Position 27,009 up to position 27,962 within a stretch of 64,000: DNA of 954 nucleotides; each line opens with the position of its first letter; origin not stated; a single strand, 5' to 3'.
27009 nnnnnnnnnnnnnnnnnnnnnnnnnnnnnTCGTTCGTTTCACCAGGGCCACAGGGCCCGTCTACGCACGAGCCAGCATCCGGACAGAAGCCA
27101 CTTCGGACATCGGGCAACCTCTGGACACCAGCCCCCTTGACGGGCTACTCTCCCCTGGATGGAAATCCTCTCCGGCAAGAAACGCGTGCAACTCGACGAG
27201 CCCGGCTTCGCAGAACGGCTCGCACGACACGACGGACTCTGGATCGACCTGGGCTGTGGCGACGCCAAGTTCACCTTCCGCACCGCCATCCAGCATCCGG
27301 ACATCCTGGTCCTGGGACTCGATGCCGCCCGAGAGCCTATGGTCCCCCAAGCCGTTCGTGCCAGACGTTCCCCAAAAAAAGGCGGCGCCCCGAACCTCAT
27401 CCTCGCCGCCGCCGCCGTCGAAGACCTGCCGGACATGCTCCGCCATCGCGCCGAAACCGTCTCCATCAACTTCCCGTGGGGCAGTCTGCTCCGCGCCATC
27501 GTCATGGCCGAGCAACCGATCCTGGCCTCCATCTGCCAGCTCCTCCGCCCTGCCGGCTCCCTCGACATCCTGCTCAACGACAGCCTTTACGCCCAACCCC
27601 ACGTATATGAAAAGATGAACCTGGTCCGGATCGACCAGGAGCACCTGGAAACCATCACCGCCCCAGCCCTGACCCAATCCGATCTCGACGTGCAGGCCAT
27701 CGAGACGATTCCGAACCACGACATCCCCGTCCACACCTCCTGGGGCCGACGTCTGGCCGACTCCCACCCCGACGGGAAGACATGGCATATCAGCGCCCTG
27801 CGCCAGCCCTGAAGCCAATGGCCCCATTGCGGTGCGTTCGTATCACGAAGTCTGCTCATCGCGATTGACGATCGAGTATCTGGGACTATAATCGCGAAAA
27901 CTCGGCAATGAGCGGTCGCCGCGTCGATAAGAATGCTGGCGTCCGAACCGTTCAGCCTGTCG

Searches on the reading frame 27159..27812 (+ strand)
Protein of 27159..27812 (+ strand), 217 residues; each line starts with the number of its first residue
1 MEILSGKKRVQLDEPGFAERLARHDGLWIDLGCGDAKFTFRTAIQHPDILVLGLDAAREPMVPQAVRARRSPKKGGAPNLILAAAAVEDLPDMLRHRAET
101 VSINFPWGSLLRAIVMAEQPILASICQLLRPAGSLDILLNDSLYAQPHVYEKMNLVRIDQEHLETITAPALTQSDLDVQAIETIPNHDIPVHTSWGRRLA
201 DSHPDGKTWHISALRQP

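Call 4: search_protein_families(library=pfam, proteins=[window:27159-27812:+], max_evalue=1)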
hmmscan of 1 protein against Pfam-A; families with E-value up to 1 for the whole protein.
window:27159-27812:+ (217 aa): 7 families
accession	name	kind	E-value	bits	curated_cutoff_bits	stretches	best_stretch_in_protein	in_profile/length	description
PF24675.1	NpmA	-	3.1e-56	190.5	60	1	3-203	2-203/214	16S rRNA (adenine(1408)-N(1))-methyltransferase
PF02390.23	Methyltransf_4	-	1.3e-06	28.5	24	1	27-107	4-84/173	Putative methyltransferase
PF13847.12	Methyltransf_31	-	0.0011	19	27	1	29-147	8-119/145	Methyltransferase domain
PF05175.20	MTS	-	0.0067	16.5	23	1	22-156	28-157/170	Methyltransferase small domain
PF13649.12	Methyltransf_25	-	0.0093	17.1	27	1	30-133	3-97/97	Methyltransferase domain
PF08242.18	Methyltransf_12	-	0.11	13.6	30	1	29-70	1-41/98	Methyltransferase domain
PF13489.12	Methyltransf_23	-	0.12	12.5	27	1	23-173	21-152/164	Methyltransferase domain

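Call 5: search_protein_families(library=ncbifam, proteins=[window:27159-27812:+], max_evalue=1)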
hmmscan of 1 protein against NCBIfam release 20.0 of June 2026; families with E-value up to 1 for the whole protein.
window:27159-27812:+ (217 aa): 9 families
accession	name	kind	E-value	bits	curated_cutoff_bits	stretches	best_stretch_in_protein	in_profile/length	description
NF000363.1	self_KamB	exception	6.7e-33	114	350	1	3-203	3-202/216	16S rRNA (adenine(1408)-N(1))-methyltransferase KamB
NF040634.1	16S_A1408_NpmB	exception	4.1e-30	104.8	460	1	10-202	11-204/217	16S rRNA (adenine(1408)-N(1))-methyltransferase NpmB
NF051863.1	16S_A1408_WarA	equivalog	5.2e-29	101.2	305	1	29-215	3-182/190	16S rRNA (adenine(1408)-N(1))-methyltransferase WarA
NF000030.2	16S_rRNA_NpmA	exception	1.2e-19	70.9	470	1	1-135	1-135/219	16S rRNA (adenine(1408)-N(1))-methyltransferase NpmA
TIGR00091.1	TIGR00091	equivalog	4.7e-07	29.3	112.65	1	16-144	8-137/194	tRNA (guanosine(46)-N7)-methyltransferase TrmB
NF001080.0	PRK00121.2-2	equivalog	0.0042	16.3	132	1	25-105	47-124/224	tRNA (guanosine(46)-N7)-methyltransferase TrmB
TIGR04543.1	ketoArg_3Met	equivalog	0.0052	15.9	425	1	28-105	153-228/336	2-ketoarginine methyltransferase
TIGR00740.1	TIGR00740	equivalog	0.0083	15.8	193.3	1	17-135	46-157/239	carboxy-S-adenosyl-L-methionine synthase CmoA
NF043040.1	corrin_prot_MT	hypoth_equivalog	0.012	15.1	180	1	17-137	34-147/216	corrinoid protein-associated methyltransferase CpaM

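Call 6: search_solved_structures(query=window:27159-27812:+, max_evalue=10, show_alignments=4)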
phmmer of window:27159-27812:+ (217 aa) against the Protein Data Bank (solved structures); distinct sequences matched with E-value up to 10: 27.
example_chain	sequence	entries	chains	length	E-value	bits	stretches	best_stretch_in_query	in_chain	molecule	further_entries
4rwz_A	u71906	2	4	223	1.9e-36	128.8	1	6-200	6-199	Putative rRNA methyltransferase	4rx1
5bw5_A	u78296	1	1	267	9e-36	126.6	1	2-203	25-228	16S rRNA (adenine(1408)-N(1))-methyltransferase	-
4x1o_A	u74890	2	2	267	9e-36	126.6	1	2-203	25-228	16S rRNA (adenine(1408)-N(1))-methyltransferase | Uncharacterized protein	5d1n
5bw4_A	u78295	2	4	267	5e-34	120.9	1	2-202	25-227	16S rRNA (adenine(1408)-N(1))-methyltransferase | Uncharacterized protein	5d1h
7ehf_A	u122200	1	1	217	4e-32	114.7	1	10-202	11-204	16S rRNA methyltransferase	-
3mte_A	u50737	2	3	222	8.5e-22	80.9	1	2-200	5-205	16S rRNA methylase | 16S rRNA (adenine(1408)-N(1))-methyltransferase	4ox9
3p2e_A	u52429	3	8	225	8.9e-22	80.8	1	2-200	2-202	16S rRNA methylase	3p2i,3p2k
3pb3_A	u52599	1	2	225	4.9e-21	78.4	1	2-201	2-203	16S rRNA methylase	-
3mq2_A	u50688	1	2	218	1.7e-19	73.4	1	6-202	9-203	16S rRNA methyltransferase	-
7jlz_A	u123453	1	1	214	2.4e-18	69.6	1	1-200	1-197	16S rRNA methylase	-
3ckk_A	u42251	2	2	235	0.014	18.1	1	18-94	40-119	tRNA (guanine-N(7)-)-methyltransferase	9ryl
8d58_A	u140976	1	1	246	0.015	18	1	18-94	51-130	tRNA (guanine-N(7)-)-methyltransferase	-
29ge_A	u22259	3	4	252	0.016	17.9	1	18-94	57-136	tRNA (guanine-N(7)-)-methyltransferase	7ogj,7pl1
8d9l_A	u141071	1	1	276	0.017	17.8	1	18-95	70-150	tRNA (guanine-N(7)-)-methyltransferase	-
8h0n_B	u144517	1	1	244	0.017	17.8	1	18-94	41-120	tRNA (guanine-N(7)-)-methyltransferase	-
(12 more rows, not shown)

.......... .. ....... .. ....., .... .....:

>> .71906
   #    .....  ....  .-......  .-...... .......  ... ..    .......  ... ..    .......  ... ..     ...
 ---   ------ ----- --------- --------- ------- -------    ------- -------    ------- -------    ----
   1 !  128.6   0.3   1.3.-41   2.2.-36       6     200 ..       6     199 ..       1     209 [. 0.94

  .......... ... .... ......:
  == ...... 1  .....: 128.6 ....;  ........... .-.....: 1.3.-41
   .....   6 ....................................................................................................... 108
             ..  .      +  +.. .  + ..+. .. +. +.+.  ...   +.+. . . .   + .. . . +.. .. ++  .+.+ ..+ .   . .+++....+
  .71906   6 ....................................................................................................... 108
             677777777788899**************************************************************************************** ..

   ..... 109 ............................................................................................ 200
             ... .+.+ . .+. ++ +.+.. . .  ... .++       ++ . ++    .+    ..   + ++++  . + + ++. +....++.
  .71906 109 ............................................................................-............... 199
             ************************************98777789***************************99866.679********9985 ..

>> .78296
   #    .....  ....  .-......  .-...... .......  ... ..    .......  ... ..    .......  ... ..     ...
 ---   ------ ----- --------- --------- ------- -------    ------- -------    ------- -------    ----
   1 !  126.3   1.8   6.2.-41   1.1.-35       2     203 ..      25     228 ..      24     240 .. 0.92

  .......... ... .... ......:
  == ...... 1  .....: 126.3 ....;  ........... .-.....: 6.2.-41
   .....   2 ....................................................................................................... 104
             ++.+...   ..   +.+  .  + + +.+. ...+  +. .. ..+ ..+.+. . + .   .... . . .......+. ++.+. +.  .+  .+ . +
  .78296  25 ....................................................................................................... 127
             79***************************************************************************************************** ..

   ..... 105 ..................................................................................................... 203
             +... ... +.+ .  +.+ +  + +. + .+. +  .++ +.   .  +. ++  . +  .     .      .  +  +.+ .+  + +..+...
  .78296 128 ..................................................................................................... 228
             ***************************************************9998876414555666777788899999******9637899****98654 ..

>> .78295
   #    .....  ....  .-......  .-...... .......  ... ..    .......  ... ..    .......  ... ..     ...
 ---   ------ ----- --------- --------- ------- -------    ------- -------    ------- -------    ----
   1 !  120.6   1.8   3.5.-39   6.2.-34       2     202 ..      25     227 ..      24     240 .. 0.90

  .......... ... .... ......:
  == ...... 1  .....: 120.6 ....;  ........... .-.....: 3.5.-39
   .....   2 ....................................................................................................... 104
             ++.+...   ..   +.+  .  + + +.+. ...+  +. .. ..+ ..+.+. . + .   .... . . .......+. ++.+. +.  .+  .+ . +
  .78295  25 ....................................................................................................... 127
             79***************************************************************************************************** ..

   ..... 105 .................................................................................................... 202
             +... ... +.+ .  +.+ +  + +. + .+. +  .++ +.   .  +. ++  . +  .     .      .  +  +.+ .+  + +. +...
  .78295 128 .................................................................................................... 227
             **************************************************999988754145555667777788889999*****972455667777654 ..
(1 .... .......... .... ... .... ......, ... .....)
